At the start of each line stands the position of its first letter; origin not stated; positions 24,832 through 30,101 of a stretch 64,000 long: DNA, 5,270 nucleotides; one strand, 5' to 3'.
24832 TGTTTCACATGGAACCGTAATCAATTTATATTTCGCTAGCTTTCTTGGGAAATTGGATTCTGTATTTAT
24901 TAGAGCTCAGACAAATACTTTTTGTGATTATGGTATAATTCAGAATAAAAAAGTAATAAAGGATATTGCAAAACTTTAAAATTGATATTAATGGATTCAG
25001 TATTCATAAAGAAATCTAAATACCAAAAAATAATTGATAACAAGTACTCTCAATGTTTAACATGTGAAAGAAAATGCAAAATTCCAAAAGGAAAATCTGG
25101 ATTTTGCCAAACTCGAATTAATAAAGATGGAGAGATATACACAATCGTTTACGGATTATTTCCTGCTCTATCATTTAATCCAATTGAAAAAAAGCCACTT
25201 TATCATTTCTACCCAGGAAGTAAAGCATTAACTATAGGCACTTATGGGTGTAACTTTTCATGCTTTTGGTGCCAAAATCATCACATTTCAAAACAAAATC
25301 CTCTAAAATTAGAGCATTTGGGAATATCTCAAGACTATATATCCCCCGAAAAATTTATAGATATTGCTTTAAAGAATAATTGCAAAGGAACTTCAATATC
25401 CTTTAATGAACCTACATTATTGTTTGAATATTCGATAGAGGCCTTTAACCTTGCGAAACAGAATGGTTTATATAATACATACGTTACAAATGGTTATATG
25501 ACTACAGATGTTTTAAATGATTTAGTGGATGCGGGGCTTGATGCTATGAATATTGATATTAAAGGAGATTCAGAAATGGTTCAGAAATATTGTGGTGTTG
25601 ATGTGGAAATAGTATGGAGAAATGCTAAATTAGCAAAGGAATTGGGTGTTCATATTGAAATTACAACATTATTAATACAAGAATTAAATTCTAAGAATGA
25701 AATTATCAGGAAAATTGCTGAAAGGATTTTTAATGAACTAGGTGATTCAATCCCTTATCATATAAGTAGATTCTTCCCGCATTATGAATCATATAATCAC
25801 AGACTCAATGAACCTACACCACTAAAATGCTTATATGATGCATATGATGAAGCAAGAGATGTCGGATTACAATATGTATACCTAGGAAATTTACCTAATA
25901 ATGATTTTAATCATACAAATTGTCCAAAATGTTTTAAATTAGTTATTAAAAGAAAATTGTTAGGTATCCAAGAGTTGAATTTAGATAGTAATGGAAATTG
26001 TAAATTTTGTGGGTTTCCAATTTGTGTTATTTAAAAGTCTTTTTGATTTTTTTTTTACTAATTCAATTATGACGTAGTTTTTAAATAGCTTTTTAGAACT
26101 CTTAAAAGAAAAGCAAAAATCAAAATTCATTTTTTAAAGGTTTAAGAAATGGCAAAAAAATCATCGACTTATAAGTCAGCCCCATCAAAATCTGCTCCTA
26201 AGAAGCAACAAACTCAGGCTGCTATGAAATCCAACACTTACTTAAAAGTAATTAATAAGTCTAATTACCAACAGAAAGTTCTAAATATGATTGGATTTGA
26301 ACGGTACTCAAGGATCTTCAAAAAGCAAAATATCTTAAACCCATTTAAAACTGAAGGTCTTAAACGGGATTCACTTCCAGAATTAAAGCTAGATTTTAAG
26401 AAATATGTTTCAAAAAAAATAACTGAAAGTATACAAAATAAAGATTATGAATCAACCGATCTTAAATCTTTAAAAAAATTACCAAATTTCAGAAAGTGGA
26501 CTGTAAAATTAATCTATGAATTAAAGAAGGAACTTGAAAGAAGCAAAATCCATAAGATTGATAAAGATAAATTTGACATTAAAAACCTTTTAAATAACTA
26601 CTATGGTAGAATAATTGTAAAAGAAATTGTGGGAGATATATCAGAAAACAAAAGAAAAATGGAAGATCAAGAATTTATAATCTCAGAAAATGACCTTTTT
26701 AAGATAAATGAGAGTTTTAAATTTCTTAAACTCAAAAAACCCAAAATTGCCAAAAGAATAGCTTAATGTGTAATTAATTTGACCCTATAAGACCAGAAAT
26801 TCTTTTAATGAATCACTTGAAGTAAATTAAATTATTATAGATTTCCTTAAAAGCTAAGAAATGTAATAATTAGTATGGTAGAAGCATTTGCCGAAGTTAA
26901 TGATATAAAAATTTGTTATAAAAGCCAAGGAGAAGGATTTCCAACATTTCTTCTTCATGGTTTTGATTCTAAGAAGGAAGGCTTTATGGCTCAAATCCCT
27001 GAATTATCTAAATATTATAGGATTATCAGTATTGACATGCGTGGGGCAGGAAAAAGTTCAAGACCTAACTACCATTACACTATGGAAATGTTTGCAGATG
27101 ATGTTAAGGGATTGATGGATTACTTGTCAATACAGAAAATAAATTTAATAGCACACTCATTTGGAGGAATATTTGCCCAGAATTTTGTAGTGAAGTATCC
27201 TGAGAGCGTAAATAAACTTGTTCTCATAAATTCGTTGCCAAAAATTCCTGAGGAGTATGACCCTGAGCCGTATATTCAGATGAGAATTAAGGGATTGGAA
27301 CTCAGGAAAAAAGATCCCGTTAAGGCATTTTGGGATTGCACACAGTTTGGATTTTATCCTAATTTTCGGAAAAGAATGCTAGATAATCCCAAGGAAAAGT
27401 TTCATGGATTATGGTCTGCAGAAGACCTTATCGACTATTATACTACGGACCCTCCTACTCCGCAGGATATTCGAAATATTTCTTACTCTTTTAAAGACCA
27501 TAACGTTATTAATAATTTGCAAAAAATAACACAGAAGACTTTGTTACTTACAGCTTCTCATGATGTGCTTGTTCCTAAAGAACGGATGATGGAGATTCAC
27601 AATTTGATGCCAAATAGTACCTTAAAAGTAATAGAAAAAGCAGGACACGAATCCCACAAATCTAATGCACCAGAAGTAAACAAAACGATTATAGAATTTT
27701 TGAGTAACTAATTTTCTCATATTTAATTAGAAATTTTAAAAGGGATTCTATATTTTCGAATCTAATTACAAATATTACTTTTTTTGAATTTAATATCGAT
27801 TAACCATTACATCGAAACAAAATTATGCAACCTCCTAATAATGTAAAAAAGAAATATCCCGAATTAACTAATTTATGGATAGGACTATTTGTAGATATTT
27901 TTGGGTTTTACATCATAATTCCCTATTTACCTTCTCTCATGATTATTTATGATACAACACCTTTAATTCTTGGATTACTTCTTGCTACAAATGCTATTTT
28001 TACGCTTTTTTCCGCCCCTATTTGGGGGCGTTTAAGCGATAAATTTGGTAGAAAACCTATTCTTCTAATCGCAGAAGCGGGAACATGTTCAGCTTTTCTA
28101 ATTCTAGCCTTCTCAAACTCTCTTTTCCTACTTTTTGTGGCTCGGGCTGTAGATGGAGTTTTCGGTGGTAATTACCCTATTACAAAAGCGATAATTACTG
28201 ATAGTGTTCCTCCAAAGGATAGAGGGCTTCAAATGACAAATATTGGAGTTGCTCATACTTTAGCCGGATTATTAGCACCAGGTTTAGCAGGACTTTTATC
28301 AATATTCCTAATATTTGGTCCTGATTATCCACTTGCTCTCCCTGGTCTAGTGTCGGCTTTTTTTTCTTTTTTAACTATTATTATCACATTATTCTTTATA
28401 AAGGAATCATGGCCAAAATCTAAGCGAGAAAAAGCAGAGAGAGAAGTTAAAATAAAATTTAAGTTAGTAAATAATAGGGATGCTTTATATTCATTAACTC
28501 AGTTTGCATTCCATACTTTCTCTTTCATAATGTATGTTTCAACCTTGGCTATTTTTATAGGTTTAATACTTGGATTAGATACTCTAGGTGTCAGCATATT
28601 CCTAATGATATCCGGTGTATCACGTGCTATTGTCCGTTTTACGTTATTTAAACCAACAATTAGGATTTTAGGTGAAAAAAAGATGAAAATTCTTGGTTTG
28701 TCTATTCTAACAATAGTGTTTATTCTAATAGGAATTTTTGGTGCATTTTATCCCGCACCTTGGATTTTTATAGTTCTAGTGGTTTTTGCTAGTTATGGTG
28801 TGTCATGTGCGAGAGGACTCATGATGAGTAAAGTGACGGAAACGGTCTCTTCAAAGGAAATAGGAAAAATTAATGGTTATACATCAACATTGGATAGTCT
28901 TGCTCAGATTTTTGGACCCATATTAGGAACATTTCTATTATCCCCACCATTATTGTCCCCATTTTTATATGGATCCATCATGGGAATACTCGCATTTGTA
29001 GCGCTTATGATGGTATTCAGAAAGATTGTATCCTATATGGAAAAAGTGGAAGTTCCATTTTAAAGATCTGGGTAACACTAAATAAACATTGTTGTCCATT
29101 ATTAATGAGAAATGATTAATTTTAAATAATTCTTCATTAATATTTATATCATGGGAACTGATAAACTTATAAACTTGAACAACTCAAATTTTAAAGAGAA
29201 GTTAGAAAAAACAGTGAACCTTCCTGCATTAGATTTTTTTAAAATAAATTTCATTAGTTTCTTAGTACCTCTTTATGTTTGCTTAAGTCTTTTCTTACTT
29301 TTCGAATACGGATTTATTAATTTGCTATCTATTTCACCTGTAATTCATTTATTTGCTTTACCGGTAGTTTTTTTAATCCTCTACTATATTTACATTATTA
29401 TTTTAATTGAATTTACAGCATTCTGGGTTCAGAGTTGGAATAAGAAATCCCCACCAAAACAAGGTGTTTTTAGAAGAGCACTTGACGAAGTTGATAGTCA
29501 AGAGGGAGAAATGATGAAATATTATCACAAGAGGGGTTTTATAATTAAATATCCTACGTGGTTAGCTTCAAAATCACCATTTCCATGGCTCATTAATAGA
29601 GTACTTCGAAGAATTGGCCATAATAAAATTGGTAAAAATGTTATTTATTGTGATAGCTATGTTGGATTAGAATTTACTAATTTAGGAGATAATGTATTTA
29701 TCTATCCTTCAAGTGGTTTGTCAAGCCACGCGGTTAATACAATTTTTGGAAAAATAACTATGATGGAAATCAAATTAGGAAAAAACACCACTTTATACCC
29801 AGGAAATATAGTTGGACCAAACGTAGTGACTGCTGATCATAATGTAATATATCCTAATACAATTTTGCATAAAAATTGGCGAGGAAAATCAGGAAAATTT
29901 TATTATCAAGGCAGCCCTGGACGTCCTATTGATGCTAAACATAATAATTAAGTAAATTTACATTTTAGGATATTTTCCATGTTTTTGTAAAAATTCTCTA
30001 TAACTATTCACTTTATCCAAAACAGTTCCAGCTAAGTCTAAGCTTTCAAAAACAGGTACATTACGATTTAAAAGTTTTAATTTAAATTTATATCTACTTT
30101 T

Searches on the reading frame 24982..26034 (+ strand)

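Call 28: search_protein_families(library=pfam, proteins=[window:24982-26034:+], max_evalue=0.001)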
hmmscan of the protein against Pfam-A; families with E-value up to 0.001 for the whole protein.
window:24982-26034:+ (350 aa): 1 family
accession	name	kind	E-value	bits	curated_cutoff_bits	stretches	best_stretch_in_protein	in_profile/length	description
PF04055.27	Radical_SAM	-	1.1e-20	74.9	29.5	1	86-236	3-155/166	Radical SAM superfamily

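Call 51: search_protein_families(library=ncbifam, proteins=[window:24982-26034:+], max_evalue=0.01)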
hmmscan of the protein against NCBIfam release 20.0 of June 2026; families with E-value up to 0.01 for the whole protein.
window:24982-26034:+ (350 aa): 19 families
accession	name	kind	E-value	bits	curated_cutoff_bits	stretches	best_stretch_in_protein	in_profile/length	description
TIGR04337.1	AmmeMemoSam_rS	hypoth_equivalog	9.8e-76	254.9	220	1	13-347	2-329/349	AmmeMemoRadiSam system radical SAM enzyme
TIGR04041.1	activase_YjjW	hypoth_equivalog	5.9e-14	52.1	250.2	1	134-267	109-241/276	YjjW family glycine radical enzyme activase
TIGR02495.1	NrdG2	equivalog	1.4e-13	50.6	131.15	1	77-250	13-181/193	anaerobic ribonucleoside-triphosphate reductase activating protein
TIGR02493.1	PFLA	equivalog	1.5e-08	34.3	231.75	1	85-249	20-183/235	pyruvate formate-lyase-activating protein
TIGR02668.1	moaA_archaeal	equivalog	2.1e-08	33.5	325.25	1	87-246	17-170/303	GTP 3',8-cyclase MoaA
TIGR02494.1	PFLE_PFLC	subfamily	2.4e-08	33.6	174.35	1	132-253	122-243/293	glycyl-radical enzyme activating protein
TIGR02666.1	moaA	equivalog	8.9e-07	28.2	284.05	1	89-239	19-172/336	GTP 3',8-cyclase MoaA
NF048010.1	SfplDhtActHpsHDes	equivalog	5.7e-06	25.3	430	1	136-264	134-263/298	(2S)-3-sulfopropanediol dehydratase activating enzyme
NF043069.1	T4HPD_activ_SAM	equivalog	9.4e-06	25.2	425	1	136-260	126-254/299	trans-4-hydroxy-L-proline dehydratase activase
NF001199.0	PRK00164.2-1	equivalog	1.1e-05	24.7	231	1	87-238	19-166/308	GTP 3',8-cyclase MoaA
NF038283.1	viperin_w_prok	equivalog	2.2e-05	23.8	180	1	89-194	11-115/281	viperin family antiviral radical SAM protein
NF008356.0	PRK11145.1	equivalog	0.00023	20.5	375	1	87-249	27-188/246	pyruvate formate lyase 1-activating protein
TIGR04395.1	cutC_activ_rSAM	equivalog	0.00029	20.2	360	1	136-247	132-243/309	choline TMA-lyase-activating enzyme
NF048008.1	SfplDhtActHpfHKleb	equivalog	0.00047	19.6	500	1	135-257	128-250/308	(2S)-3-sulfopropanediol dehydratase activating enzyme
TIGR04317.1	W_rSAM_matur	equivalog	0.0016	17.6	380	1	87-217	11-135/349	tungsten cofactor oxidoreductase radical SAM maturase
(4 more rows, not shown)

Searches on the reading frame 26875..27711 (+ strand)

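Call 28: search_protein_families(library=pfam, proteins=[window:26875-27711:+], max_evalue=0.001)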
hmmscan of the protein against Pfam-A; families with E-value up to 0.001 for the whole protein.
window:26875-27711:+ (278 aa): 7 families
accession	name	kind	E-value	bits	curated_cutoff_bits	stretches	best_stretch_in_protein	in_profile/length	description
PF00561.26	Abhydrolase_1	-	1.3e-30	107.3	25.8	1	26-263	5-243/245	alpha/beta hydrolase fold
PF12146.15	Hydrolase_4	-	6.9e-17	62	27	1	26-261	9-235/239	Serine aminopeptidase, S33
PF12697.13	Abhydrolase_6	-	8e-14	53.2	26.3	1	26-268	3-214/217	Alpha/beta hydrolase family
PF08386.16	Abhydrolase_4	-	5.6e-05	23.6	21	1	214-277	29-92/103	TAP-like protein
PF02089.21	Palm_thioest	-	0.00012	22.3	26.8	1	23-120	1-108/254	Palmitoyl protein thioesterase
PF12695.13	Abhydrolase_5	-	0.00024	21.4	27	0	80-123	49-92/164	Alpha/beta hydrolase family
PF03096.20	Ndr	-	0.00073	18.8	23.3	0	66-123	78-135/283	Ndr family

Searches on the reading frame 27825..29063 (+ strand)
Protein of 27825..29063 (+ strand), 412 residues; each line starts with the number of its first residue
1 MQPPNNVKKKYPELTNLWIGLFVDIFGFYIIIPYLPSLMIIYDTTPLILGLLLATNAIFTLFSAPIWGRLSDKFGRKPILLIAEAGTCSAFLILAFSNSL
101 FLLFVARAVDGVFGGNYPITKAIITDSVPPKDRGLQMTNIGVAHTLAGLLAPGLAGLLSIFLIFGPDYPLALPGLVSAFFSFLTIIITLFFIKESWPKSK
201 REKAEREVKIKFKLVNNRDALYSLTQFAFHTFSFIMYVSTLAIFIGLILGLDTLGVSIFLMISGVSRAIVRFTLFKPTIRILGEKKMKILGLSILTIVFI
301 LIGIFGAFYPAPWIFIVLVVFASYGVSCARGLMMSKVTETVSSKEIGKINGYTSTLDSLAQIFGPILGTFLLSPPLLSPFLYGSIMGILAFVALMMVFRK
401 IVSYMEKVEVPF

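Call 28: search_protein_families(library=pfam, proteins=[window:27825-29063:+], max_evalue=0.001)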
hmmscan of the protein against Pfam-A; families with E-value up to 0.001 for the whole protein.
window:27825-29063:+ (412 aa): 2 families
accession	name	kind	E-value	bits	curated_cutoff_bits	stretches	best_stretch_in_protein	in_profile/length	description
PF07690.21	MFS_1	-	4e-50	171.1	33.4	2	17-355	1-337/347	Major Facilitator Superfamily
PF12832.13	MFS_1_like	-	6.2e-06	25.9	25.2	1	30-113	17-104/373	MFS_1 like family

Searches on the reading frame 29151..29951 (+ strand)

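Call 28: search_protein_families(library=pfam, proteins=[window:29151-29951:+], max_evalue=0.001)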
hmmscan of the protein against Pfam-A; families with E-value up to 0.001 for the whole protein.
window:29151-29951:+ (266 aa): 1 family
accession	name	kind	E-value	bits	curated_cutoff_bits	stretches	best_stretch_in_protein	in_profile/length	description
PF00132.30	Hexapep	-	8.6e-05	22.5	27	0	207-240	2-35/36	Bacterial transferase hexapeptide (six repeats)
